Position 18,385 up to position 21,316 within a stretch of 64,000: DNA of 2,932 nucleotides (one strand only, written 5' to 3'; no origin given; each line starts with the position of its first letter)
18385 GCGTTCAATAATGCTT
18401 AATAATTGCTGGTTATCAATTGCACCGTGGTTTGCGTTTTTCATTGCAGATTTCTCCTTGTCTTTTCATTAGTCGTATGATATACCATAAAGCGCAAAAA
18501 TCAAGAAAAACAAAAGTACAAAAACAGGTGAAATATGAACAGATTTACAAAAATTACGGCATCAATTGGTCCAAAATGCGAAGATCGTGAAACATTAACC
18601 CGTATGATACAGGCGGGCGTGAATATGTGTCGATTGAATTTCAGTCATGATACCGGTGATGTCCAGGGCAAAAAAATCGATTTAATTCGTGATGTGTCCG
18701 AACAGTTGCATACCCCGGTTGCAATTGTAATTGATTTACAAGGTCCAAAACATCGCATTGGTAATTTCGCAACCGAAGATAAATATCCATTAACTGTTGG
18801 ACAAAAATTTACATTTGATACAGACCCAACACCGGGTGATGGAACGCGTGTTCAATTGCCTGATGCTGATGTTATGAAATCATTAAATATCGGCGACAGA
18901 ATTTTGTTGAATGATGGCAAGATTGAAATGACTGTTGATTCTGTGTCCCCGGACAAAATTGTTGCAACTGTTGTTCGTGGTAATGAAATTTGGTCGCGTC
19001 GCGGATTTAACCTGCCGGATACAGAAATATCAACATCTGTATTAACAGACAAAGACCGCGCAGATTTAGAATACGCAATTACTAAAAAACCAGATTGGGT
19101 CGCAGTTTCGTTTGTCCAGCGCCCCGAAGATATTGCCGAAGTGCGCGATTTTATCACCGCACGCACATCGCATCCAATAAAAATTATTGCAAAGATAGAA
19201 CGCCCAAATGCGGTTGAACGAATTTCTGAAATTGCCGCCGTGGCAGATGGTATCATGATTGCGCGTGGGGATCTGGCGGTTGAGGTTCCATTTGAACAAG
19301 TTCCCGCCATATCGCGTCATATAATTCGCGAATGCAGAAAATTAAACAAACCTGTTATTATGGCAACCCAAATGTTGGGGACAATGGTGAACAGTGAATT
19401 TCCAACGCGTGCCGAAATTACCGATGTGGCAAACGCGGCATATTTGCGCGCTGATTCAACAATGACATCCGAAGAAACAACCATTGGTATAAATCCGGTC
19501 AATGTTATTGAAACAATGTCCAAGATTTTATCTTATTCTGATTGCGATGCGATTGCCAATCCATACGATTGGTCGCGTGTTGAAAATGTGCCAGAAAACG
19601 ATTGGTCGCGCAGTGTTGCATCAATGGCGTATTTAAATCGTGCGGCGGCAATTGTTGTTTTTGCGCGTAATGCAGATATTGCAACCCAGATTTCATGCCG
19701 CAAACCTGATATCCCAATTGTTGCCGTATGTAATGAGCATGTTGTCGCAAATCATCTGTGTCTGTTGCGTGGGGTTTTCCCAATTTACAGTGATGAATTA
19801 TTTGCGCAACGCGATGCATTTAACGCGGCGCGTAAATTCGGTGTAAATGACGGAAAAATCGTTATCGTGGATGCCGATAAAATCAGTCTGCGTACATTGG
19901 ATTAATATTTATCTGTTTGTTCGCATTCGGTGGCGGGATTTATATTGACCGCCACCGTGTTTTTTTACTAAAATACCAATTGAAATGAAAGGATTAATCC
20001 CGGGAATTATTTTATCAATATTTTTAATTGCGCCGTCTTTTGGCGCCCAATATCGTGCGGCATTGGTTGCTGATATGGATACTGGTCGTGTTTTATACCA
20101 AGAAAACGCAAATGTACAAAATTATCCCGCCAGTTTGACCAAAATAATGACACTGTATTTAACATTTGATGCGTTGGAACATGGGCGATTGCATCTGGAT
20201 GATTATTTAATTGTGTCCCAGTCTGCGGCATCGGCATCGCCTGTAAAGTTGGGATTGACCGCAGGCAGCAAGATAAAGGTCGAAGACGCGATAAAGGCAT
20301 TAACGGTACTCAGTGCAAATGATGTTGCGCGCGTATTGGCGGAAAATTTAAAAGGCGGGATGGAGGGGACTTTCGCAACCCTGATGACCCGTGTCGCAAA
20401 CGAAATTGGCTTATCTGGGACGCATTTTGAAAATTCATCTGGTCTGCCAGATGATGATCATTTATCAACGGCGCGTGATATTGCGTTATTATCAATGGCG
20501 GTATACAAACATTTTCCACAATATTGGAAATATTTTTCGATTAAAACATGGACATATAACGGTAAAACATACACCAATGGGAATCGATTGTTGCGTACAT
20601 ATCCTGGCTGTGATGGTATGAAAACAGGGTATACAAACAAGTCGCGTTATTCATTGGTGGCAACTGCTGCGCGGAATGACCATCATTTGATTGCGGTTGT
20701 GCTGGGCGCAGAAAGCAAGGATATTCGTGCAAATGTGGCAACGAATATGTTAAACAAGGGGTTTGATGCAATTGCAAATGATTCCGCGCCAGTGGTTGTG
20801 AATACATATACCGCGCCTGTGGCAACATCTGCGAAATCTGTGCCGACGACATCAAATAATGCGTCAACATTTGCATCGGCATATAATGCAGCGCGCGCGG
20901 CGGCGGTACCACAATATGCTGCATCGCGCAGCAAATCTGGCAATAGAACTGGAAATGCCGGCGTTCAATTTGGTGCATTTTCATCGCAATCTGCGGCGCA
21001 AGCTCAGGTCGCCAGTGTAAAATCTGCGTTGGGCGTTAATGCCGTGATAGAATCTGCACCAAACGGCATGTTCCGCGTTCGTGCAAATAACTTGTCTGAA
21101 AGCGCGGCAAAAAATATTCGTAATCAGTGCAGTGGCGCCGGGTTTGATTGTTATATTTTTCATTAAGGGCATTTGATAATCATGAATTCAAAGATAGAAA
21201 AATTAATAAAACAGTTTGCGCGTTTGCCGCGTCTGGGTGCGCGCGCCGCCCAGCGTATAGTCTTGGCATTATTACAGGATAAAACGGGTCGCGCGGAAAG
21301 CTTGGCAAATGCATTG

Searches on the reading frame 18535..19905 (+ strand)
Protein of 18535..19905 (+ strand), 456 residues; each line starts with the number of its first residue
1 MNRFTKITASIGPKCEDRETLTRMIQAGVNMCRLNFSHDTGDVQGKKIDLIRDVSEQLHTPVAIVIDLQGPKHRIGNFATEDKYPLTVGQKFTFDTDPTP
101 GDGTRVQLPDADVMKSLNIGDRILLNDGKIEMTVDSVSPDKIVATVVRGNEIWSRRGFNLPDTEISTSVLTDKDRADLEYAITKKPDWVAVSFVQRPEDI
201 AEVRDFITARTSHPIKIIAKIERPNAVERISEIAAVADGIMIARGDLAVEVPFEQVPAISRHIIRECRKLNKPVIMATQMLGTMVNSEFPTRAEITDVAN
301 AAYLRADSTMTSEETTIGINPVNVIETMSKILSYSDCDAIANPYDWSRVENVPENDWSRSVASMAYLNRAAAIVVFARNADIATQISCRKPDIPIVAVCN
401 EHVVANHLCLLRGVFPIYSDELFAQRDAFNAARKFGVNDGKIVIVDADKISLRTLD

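Call 43: search_protein_families(library=pfam, proteins=[window:18535-19905:+], max_evalue=0.001)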
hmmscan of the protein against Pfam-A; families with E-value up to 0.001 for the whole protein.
window:18535-19905:+ (456 aa): 3 families
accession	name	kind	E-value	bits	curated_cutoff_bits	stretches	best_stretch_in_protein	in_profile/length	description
PF00224.27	PK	-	1.7e-89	300.6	30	1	3-324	2-327/328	Pyruvate kinase, barrel domain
PF02887.21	PK_C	-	1e-10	42.2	28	1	358-443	4-94/114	Pyruvate kinase, alpha/beta domain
PF03328.21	HpcH_HpaI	-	0.00036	20.3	25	1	176-250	76-157/221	HpcH/HpaI aldolase/citrate lyase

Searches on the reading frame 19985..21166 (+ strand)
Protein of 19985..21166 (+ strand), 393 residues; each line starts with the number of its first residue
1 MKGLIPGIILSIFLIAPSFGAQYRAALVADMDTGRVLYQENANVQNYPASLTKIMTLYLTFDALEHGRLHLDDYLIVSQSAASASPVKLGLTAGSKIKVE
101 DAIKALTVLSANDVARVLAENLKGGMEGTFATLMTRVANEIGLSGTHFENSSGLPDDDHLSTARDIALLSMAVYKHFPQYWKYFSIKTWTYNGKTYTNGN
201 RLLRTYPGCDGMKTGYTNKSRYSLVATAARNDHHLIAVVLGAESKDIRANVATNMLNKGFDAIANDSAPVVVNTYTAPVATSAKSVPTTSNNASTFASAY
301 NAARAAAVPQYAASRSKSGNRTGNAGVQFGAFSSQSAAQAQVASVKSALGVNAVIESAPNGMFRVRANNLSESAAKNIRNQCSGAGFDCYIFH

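Call 43: search_protein_families(library=pfam, proteins=[window:19985-21166:+], max_evalue=0.001)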
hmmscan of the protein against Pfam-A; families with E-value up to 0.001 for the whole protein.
window:19985-21166:+ (393 aa): 4 families
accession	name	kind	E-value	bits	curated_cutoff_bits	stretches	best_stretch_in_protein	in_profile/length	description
PF00768.25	Peptidase_S11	-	2.4e-57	194.6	27.6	1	24-243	13-238/239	D-alanyl-D-alanine carboxypeptidase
PF13354.11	Beta-lactamase2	-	4.2e-12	46.3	22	1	27-174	3-147/214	Beta-lactamase enzyme family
PF05036.18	SPOR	-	1.1e-06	29.3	21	1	323-391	3-74/76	SPOR domain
PF02113.21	Peptidase_S13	-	0.00012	21.4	22.8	0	17-64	12-59/444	D-Ala-D-Ala carboxypeptidase 3 (S13) family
